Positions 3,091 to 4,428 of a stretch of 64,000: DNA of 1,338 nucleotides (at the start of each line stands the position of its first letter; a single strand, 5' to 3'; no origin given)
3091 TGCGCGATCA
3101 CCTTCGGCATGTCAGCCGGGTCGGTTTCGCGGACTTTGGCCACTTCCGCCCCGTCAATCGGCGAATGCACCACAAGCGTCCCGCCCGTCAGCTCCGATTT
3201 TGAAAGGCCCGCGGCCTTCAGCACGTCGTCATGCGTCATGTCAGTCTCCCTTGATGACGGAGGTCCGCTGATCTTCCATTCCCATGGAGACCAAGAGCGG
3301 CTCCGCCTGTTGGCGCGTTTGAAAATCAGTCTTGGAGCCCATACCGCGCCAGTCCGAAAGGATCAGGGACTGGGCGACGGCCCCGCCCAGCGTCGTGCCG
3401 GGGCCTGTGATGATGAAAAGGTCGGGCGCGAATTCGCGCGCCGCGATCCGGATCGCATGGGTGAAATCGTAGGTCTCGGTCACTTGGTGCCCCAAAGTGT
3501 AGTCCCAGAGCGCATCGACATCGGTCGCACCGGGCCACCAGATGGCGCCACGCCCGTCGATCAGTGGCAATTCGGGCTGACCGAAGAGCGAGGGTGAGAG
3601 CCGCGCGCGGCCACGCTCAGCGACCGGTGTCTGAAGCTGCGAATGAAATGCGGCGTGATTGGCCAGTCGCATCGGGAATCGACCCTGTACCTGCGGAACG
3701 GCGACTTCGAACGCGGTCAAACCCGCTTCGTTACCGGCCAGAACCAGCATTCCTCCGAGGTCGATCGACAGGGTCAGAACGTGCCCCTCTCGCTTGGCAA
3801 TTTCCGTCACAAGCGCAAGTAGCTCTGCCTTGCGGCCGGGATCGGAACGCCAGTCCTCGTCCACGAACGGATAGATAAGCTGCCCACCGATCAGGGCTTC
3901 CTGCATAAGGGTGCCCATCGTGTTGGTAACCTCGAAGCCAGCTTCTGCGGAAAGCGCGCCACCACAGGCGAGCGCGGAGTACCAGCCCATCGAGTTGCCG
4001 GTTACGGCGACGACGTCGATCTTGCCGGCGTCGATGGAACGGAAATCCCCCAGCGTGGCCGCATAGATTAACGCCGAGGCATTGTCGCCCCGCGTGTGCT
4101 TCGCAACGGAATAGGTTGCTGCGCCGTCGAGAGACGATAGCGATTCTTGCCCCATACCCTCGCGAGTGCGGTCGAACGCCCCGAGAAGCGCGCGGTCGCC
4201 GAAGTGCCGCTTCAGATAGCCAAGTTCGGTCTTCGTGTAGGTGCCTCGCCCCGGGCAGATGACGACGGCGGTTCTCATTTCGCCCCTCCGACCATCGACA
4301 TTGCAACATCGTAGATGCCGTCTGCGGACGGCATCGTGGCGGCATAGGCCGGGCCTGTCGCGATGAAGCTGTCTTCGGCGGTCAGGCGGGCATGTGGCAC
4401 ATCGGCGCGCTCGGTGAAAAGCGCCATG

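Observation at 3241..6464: Fused E1 alpha-beta TPP enzyme translationally coupled to a FabD-like acyltransferase: candidate non-canonical 2-oxoadipate to glutaryl-CoA module with no E2 or E3 in sight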

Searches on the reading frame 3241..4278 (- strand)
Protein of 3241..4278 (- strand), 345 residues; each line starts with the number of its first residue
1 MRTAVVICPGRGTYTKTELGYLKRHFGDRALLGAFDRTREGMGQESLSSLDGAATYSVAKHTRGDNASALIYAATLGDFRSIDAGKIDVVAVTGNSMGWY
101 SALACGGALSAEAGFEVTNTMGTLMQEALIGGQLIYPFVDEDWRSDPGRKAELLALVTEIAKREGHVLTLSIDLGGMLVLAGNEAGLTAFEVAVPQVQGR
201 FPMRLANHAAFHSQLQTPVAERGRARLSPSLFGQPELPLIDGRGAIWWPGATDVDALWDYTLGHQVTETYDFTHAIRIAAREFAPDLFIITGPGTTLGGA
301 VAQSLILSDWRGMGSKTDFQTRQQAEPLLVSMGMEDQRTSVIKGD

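Call 3: search_protein_families(library=pfam, proteins=[window:3241-4278:-])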
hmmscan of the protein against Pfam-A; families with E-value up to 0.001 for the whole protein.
window:3241-4278:- (345 aa): 0 families

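Call 6: search_protein_families(library=pfam, proteins=[window:3241-4278:-], max_evalue=10)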
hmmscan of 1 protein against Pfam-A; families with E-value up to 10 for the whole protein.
window:3241-4278:- (345 aa): 0 families

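Call 7: search_protein_families(library=ncbifam, proteins=[window:3241-4278:-], max_evalue=0.01)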
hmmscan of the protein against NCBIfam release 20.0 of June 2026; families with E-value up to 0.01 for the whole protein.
window:3241-4278:- (345 aa): 3 families
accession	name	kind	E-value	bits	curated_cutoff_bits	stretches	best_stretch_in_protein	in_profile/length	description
TIGR00128.1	fabD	equivalog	1.5e-11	44.3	260.9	1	85-301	80-283/290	ACP S-malonyltransferase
TIGR03131.1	malonate_mdcH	equivalog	2.1e-10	40.5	297.9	1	66-298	54-269/297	malonate decarboxylase subunit epsilon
NF045894.1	PKS_plus_SDR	equivalog_domain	1.3e-08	32.9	1740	1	62-307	590-816/1515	type I polyketide synthase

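Call 8: find_homologous_proteins(query=window:3241-4278:-)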
Query window:3241-4278:- (345 aa): 5914 proteins with E <= 0.001 among 8000 candidates; the best 120 are listed.
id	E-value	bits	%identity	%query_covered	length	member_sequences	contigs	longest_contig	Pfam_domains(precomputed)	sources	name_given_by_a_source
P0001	3.1e-223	758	99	100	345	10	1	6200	-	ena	-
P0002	1.2e-198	677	86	100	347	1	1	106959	-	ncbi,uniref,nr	ncbi:ACP S-malonyltransferase [Defluviimonas salinarum]|uniref:[acyl-carrier-protein] S-malonyltrans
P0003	4.1e-198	676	85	100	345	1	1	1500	-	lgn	-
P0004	2.6e-197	673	85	100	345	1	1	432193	-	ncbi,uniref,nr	ncbi:ACP S-malonyltransferase [Defluviimonas sp. D31]|uniref:ACP S-malonyltransferase n=1 Tax=Defluv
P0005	2.7e-197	673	87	100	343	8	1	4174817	-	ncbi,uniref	ncbi:ACP S-malonyltransferase [Defluviimonas sp. SAOS-178_SWC]|uniref:ACP S-malonyltransferase n=1 T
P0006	3.5e-197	673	86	100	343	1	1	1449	-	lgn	-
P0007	3.8e-197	672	87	100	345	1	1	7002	-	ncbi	-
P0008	1.1e-196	671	87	100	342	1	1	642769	-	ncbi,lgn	-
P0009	9.1e-196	668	86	100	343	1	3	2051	-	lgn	-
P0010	5.0e-194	662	86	100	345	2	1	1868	-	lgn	-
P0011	9.9e-194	661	85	100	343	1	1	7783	-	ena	-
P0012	1.2e-193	661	85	100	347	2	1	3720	-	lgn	-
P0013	1.7e-193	660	85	100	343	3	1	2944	-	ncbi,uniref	ncbi:MAG: ACP S-malonyltransferase [Albidovulum sp.]|uniref:ACP S-malonyltransferase n=1 Tax=Albidov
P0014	7.7e-193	658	85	100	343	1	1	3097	-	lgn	-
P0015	1.2e-192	658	86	100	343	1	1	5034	-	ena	-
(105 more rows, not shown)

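Call 9: search_solved_structures(query=window:3241-4278:-, max_evalue=1, show_alignments=2)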
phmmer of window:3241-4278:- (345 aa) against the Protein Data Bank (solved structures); distinct sequences matched with E-value up to 1: 28.
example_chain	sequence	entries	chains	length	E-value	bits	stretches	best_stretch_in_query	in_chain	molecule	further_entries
5ypv_A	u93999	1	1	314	2.4e-08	36.9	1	65-300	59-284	Malonyl CoA-acyl carrier protein transacylase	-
3h0p_A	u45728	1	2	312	1.5e-06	31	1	83-301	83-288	S-malonyltransferase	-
1mla_A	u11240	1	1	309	1.6e-06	30.9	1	85-301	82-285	MALONYL-COENZYME A ACYL CARRIER PROTEIN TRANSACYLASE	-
2g1h_A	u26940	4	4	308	1.7e-06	30.8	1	85-301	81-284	Malonyl CoA-acyl carrier protein transacylase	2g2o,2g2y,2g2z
3hjv_A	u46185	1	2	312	2.3e-06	30.4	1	85-300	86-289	Malonyl Coa-acyl carrier protein transacylase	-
6smd_B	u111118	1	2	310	4.1e-06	29.6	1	91-245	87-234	Malonyl CoA-acyl carrier protein transacylase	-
6u0j_A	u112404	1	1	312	7.6e-06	28.7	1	85-301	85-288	Malonyl CoA-acyl carrier protein transacylase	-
3ezo_A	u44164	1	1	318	4e-05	26.3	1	7-300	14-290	Malonyl CoA-acyl carrier protein transacylase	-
3qat_A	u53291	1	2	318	0.00017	24.2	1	89-241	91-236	Malonyl CoA-acyl carrier protein transacylase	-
3ptw_A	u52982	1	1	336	0.00021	24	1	92-301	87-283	Malonyl CoA-acyl carrier protein transacylase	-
4qbu_A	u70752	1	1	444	0.00029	23.5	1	91-303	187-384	ZmaA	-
4mz0_A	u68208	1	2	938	0.00066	22.3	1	86-299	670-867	CurL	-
3im8_A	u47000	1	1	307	0.0014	21.2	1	71-302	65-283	Malonyl acyl carrier protein transacylase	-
5dz6_A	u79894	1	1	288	0.002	20.7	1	75-301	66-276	Polyketide biosynthesis malonyl CoA-acyl carrier protein transacylase PksC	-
3tqe_A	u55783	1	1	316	0.0031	20.1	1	89-133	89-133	Malonyl-CoA-[acyl-carrier-protein] transacylase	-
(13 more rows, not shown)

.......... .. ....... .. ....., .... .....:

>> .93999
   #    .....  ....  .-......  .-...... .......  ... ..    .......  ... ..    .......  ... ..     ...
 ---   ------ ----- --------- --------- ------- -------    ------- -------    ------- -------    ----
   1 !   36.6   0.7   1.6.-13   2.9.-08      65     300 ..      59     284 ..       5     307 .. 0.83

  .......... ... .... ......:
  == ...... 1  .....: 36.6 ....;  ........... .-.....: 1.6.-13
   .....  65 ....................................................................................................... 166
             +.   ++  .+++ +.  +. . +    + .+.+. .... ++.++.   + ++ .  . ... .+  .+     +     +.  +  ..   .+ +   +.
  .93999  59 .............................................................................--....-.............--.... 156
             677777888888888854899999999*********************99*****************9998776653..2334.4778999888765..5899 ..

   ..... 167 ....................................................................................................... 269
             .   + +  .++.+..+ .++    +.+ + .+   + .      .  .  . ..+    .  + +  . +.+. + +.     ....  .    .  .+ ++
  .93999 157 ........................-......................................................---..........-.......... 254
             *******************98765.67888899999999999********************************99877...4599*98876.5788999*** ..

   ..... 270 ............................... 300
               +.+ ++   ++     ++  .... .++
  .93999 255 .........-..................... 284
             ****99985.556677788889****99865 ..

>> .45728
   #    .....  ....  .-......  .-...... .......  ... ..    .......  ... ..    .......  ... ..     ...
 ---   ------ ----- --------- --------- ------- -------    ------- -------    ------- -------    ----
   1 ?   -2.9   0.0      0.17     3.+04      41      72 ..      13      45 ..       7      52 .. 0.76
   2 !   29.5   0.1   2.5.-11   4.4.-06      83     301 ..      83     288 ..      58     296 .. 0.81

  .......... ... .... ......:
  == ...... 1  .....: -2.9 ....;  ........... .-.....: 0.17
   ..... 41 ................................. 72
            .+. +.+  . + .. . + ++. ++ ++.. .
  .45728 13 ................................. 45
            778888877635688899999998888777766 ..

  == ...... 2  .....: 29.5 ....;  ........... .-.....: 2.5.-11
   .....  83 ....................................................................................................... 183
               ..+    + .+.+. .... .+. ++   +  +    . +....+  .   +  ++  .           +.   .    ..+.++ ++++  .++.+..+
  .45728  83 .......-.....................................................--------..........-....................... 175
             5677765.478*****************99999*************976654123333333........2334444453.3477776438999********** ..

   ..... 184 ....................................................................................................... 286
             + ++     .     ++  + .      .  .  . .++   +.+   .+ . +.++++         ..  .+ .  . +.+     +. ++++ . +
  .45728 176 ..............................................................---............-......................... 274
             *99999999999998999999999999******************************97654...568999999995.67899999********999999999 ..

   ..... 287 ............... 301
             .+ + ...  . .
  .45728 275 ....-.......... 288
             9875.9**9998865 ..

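Call 24: predict_structure(protein=window:3241-4278:-)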
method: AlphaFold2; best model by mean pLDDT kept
length: 345 residues; sequences in the alignment: 1
mean_pLDDT: 34.8   pTM: 0.27
mean pLDDT of the five models: 34.8, 34.6, 34.2, 31.9, 25.5
residues with pLDDT >= 90: 0; 70-90: 0; 50-70: 28; < 50: 317
segments of 3 or more residues with pLDDT < 50: 1-145, 165-186, 198-345
pLDDT, mean of each block of 10 residues (from residue 1): 38 40 42 34 31 26 25 27 34 33 40 36 36 37 47 54 47 41 48 51 36 26 24 25 28 34 30 38 34 24 27 26 34 34 26
secondary structure, 60 per line:
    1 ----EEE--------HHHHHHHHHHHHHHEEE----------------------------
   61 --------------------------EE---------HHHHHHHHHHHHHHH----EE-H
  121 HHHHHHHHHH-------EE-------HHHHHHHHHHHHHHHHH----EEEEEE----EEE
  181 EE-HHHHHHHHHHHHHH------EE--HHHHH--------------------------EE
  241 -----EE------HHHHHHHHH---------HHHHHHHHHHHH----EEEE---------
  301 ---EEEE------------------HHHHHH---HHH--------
elements in order: E5-7 H16-29 E30-32 H98-112 H120-130 H147-163 E168-173 E178-182 H184-197 H208-212 H254-262 H272-283 E288-291 E304-307 H326-331

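Call 25: search_protein_representatives(protein=window:3241-4278:-)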
Query: 345 residues. Proteins with E-value up to 0.001 (for the whole library): 847; up to 1e-10: 390; up to 1e-30: 154. The best 150 are listed.
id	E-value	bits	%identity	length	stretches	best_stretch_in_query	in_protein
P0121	5.5e-167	571.6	75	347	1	2-339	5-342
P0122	1.9e-164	563.3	73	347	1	1-343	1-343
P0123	5.1e-126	437.0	59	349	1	3-341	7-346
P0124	3.2e-114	398.2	70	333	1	87-338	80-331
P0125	2.3e-109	382.2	72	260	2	170-342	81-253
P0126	3.1e-106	371.9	52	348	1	4-341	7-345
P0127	1.1e-96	340.5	50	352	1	3-340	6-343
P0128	5.3e-94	331.7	45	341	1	2-334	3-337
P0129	7.3e-91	321.4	48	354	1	5-344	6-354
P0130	1.0e-90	320.9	80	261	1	172-345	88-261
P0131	6.4e-88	311.7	66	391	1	121-336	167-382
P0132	3.1e-87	309.4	73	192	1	153-340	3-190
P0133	1.3e-85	304.1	54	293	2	197-342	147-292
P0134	3.3e-85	302.8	46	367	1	2-341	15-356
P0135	1.4e-82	294.2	72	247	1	1-189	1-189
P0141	1.3e-74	268.0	38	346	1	5-340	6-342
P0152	2.9e-69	250.4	39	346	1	3-340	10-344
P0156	1.9e-66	241.1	39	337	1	2-341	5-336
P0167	3.7e-63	230.3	38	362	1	4-343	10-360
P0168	7.5e-63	229.3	37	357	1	3-337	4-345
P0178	2.4e-57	211.2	35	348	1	4-343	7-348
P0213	3.1e-44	168.1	36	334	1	3-332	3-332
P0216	4.7e-44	167.5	31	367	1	3-340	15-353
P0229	5.5e-40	154.1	35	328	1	2-329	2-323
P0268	7.0e-32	127.5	37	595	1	4-251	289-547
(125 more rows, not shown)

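Call 27: find_related_loci(query=A1, collection=genome_contigs, flank=10000)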
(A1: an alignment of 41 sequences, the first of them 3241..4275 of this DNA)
Query A1 (344 aa) in genome_contigs; peptide patterns used: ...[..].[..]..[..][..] (x = any residue, [..] = any of these).
600 stretches matched a pattern (row limit reached: there are more); 598 encode a relative of the query (tblastn E <= 1e-3); the best 80 are kept; 80 distinct loci.
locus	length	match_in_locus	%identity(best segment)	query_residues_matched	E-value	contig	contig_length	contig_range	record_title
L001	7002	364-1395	87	1-344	0e+0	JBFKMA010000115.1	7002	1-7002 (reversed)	MAG: Albidovulum sp. isolate Mix_sand22.2022.08.D.28 k141_5451288_length_7002_cov_12.0006, whole genome shotgun sequence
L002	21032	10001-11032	85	1-344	0e+0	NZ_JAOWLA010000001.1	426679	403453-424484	Albidovulum sediminicola strain WL0075 NODE_1_length_426679_cov_50.842315, whole genome shotgun sequence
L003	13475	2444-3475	85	1-344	0e+0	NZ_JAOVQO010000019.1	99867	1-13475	Defluviimonas sp. WL0024 NODE_19_length_99867_cov_45.594576, whole genome shotgun sequence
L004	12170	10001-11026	85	1-344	0e+0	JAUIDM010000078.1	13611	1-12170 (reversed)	MAG: Alphaproteobacteria bacterium isolate 7_bin.73 NODE_3894_length_13611_cov_1.782409, whole genome shotgun sequence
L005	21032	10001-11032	85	1-344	0e+0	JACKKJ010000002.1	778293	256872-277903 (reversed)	MAG: Rhodobacteraceae bacterium isolate HK-STAS-PROT-62 HK-STAS-PROT-62_2, whole genome shotgun sequence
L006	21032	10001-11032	83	1-344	0e+0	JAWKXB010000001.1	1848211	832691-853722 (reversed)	MAG: Paracoccaceae bacterium isolate BC1.214 BC1.214.fa-1, whole genome shotgun sequence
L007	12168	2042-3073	82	1-344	0e+0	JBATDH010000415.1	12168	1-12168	MAG: Albidovulum sp. isolate MFD10475_ilm_asm_bin36 k127_114994, whole genome shotgun sequence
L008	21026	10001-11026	80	1-344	0e+0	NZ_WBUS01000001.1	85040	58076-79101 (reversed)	MAG: Albidovulum sp. isolate SB22 contig_211, whole genome shotgun sequence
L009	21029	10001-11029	79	1-343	0e+0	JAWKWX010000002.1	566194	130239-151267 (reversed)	MAG: Paracoccaceae bacterium isolate BC2.80 BC2.80.fa-2, whole genome shotgun sequence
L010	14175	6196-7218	80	1-341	0e+0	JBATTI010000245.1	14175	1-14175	MAG: Albidovulum sp. isolate MFD12161_ilm_asm_bin12 k127_1346, whole genome shotgun sequence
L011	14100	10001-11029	77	1-343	0e+0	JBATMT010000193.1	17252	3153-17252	MAG: Paracoccaceae bacterium isolate MFD10503_ilm_asm_bin9 k127_252671, whole genome shotgun sequence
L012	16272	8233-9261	78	1-343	3e-179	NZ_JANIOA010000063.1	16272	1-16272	Sedimenticola hydrogenitrophicus strain SB48 63, whole genome shotgun sequence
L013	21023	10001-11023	77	1-344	7e-177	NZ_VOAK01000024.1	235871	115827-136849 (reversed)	Gemmobacter aquaticus strain A1-9 NODE_6, whole genome shotgun sequence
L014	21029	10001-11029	76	1-343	4e-176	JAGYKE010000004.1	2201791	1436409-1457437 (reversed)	MAG: Aestuariivita sp. isolate M30B59 contig_665, whole genome shotgun sequence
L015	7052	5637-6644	79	4-340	4e-176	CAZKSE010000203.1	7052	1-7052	MAG TPA_asm: uncultured Rhodobacter sp. isolate binchicken_co324_41 genome assembly, contig: NODE_2785_length_7052_cov_7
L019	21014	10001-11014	75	3-342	1e-173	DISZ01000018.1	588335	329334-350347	MAG TPA_asm: Rhodobacteraceae bacterium UBA6197 UBA6197_contig_1303, whole genome shotgun sequence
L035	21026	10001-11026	73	1-342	6e-164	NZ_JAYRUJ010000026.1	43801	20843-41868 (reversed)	MAG: Tabrizicola sp. isolate NJ_NJASGE2bin.26 NODE_582_length_43801_cov_4.409603, whole genome shotgun sequence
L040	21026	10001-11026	70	1-342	4e-163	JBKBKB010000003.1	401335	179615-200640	MAG: Sphingomonadaceae bacterium isolate 21H_023.bin.10 NODE_3_length_401335_cov_146.701601, whole genome shotgun sequen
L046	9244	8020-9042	71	2-342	9e-162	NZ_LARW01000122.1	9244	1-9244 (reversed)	Sphingomonas sp. SRS2 contig122, whole genome shotgun sequence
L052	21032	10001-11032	69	1-344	1e-158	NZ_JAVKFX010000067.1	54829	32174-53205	MAG: Roseovarius sp. isolate F1-TOW-12 k141_54270, whole genome shotgun sequence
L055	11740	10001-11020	71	1-340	9e-159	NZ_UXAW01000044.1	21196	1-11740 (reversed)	Pseudogemmobacter humi strain CIP 111625, whole genome shotgun sequence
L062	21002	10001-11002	72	2-337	1e-156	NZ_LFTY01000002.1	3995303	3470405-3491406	Candidatus Rhodobacter oscarellae isolate IGS scaffold2, whole genome shotgun sequence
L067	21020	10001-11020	68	1-340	8e-155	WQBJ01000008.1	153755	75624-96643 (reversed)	Ruegeria atlantica strain HKCCD9103 NODE_8, whole genome shotgun sequence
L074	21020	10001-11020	68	1-344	1e-152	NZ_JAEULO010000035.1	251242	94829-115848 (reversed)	MAG: Tabrizicola sp. isolate new MAG-123 k141_1748882, whole genome shotgun sequence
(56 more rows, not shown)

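Call 31: search_protein_families(library=pfam, proteins=[L067:4761-5453:-, L067:5458-6669:+, L067:6746-7711:-, L067:11069-12340:+, L067:12360-13262:-, L067:13311-16550:+, L040:5511-6515:+, L040:6653-7753:+, L040:11026-13056:-, L040:13038-14675:+], max_evalue=0.00001)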
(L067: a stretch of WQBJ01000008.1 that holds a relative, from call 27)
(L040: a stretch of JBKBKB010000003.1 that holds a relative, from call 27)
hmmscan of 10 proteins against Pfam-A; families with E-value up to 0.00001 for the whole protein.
L067:4761-5453:- (230 aa): 0 families

L067:5458-6669:+ (403 aa): 5 families
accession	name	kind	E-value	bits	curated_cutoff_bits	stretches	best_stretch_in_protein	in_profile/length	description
PF00441.29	Acyl-CoA_dh_1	-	7.6e-47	159.7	22.4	1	253-401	1-149/150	Acyl-CoA dehydrogenase, C-terminal domain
PF02771.21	Acyl-CoA_dh_N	-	1.2e-29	103.4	22.9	1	30-140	1-113/113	Acyl-CoA dehydrogenase, N-terminal domain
PF02770.24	Acyl-CoA_dh_M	-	7.5e-27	93.8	33.3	1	144-240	1-97/97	Acyl-CoA dehydrogenase, middle domain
PF08028.16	Acyl-CoA_dh_2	-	1.6e-10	41.8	22.7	1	269-390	2-133/134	Acyl-CoA dehydrogenase, C-terminal domain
PF22924.1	ACOX_C_alpha1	-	1e-07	32.3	27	1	337-400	104-167/169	Acyl-CoA oxidase, C-alpha1 domain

L067:6746-7711:- (321 aa): 2 families
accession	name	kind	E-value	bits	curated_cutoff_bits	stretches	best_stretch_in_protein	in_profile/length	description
PF03466.25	LysR_substrate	-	5.1e-37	127.7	28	1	116-313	3-206/209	LysR substrate binding domain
PF00126.33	HTH_1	-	2.2e-18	66.4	26.6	1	36-92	4-60/60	Bacterial regulatory helix-turn-helix protein, lysR family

L067:11069-12340:+ (423 aa): 3 families
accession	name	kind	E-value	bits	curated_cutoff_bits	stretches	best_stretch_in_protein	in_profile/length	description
PF01266.30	DAO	-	7.9e-66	223.4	27.9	1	29-379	1-352/353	FAD dependent oxidoreductase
PF12831.13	FAD_oxidored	-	5.1e-07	29.8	27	1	29-61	1-33/416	FAD dependent oxidoreductase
PF13738.12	Pyr_redox_3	-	5e-06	26.4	30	0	189-243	86-140/305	Pyridine nucleotide-disulphide oxidoreductase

L067:12360-13262:- (300 aa): 2 families
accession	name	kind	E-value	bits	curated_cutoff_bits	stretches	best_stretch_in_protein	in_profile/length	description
PF00126.33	HTH_1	-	1.4e-19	70.2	26.6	1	14-69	4-59/60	Bacterial regulatory helix-turn-helix protein, lysR family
PF03466.25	LysR_substrate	-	5.7e-08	32.8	28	1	101-293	8-206/209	LysR substrate binding domain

L067:13311-16550:+ (1079 aa): 4 families
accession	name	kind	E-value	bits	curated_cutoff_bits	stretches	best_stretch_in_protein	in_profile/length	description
PF00111.32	Fer2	-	7.1e-10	39.1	21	1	999-1068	4-76/77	2Fe-2S iron-sulfur cluster binding domain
PF22290.1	DmmA-like_N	-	1.2e-08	35.8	33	1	856-974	5-122/124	Dimethylamine monooxygenase subunit DmmA-like, N-terminal domain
PF12838.12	Fer4_7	-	1.6e-07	32.1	27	1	568-627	2-51/52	4Fe-4S dicluster domain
PF13484.11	Fer4_16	-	2.1e-07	32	30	1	568-627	2-66/66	4Fe-4S double cluster binding domain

L040:5511-6515:+ (334 aa): 0 families

L040:6653-7753:+ (366 aa): 0 families

L040:11026-13056:- (676 aa): 2 families
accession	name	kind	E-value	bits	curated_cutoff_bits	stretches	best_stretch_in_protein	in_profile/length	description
PF00593.30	TonB_dep_Rec_b-barrel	-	7.4e-42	145.1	27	1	272-646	56-436/436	TonB dependent receptor-like, beta-barrel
PF07715.20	Plug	-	1.1e-12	48.8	23.9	1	58-161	12-107/107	TonB-dependent Receptor Plug Domain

L040:13038-14675:+ (545 aa): 5 families
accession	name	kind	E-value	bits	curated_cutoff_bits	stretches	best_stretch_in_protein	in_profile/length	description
PF00743.25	FMO-like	-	1.9e-15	56.8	22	1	128-394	85-334/532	Flavin-binding monooxygenase-like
PF13738.12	Pyr_redox_3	-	9.9e-13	48.4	30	1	56-262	1-203/305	Pyridine nucleotide-disulphide oxidoreductase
PF07992.20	Pyr_redox_2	-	6.4e-10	39.4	26.1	1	53-274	1-191/291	Pyridine nucleotide-disulphide oxidoreductase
PF13450.12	NAD_binding_8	-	3.2e-08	34.2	21.9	1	57-110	1-52/68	NAD(P)-binding Rossmann-like domain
PF13434.12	Lys_Orn_oxgnase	-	3.5e-06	26.8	21.3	0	141-251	107-218/339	L-lysine 6-monooxygenase/L-ornithine 5-monooxygenase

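Call 33: search_dna_similar(query=window:3241-4278:-, collection=plasmids, mode=protein, max_evalue=1e-10, rows=spread, max_rows=40)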
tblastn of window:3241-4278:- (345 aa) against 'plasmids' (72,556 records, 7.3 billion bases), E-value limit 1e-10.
Records with a match: 3; places in all: 3; records where one place covers at least 80% of the query: 3.
Best place of each record, by identity: 60-80% 2; <60% 1.
By first word of the organism name: Ruegeria 2; Shewanella 1.
By predicted mobility (MOB-suite, as given by PLSDB): non-mobilizable 3.
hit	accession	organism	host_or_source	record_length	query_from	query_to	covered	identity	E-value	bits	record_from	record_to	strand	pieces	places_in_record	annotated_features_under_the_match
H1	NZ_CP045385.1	Ruegeria sp. THAF33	pure culture,Surface of a polyethylene ...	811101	2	341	99%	74.1%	8e-165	516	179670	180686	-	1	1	ACP S-malonyltransferase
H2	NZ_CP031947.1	Ruegeria sp. AD91A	-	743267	2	341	99%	73.2%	3e-163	511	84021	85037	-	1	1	ACP S-malonyltransferase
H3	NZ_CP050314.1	Shewanella aestuarii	Perinereis linea,Single cell,intestinal ...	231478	5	341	98%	49.7%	2e-101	334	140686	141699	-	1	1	ACP S-malonyltransferase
